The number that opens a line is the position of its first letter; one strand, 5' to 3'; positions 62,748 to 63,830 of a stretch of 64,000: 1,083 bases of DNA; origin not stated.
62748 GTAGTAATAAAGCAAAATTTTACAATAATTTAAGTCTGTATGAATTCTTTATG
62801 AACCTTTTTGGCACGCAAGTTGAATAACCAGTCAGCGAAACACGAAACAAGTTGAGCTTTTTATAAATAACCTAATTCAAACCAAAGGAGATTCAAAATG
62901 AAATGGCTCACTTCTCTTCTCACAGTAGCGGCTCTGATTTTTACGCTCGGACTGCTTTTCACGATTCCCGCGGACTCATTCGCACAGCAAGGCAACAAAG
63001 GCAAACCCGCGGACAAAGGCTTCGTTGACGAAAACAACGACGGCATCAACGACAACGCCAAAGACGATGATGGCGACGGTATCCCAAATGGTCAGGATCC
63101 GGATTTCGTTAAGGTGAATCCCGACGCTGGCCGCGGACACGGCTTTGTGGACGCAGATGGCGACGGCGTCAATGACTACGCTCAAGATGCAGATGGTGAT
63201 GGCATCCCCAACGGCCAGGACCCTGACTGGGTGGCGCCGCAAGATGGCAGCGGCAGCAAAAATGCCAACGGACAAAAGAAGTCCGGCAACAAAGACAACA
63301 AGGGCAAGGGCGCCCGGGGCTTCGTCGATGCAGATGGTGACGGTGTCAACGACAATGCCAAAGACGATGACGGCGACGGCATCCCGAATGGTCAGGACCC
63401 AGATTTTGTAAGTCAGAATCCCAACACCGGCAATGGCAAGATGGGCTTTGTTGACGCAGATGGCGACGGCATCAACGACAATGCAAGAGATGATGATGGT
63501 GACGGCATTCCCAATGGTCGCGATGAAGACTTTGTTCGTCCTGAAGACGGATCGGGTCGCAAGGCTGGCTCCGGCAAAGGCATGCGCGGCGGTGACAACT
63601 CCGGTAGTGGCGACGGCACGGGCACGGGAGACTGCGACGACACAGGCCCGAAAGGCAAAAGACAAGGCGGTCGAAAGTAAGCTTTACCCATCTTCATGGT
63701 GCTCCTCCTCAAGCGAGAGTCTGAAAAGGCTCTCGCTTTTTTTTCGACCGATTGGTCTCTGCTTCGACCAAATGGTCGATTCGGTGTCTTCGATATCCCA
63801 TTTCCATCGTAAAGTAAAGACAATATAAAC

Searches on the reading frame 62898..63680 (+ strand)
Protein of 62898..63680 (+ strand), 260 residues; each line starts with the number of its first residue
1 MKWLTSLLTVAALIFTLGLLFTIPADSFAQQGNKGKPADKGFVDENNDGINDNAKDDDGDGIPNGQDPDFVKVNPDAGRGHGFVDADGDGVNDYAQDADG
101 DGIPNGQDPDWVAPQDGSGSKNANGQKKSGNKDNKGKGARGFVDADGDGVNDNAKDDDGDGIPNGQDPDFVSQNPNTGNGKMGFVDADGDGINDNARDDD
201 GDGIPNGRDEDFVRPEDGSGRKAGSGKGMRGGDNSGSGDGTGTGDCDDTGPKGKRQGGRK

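Call 38: find_encoding_contigs(protein=window:62898-63680:+, flank=10000, max_places=2)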
Protein window:62898-63680:+ (260 aa): no gene with exactly this product is on record in the collection.

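Call 67: search_protein_families(library=pfam, proteins=[window:62898-63680:+], max_evalue=0.001)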
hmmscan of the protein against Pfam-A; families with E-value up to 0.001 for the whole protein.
window:62898-63680:+ (260 aa): 0 families
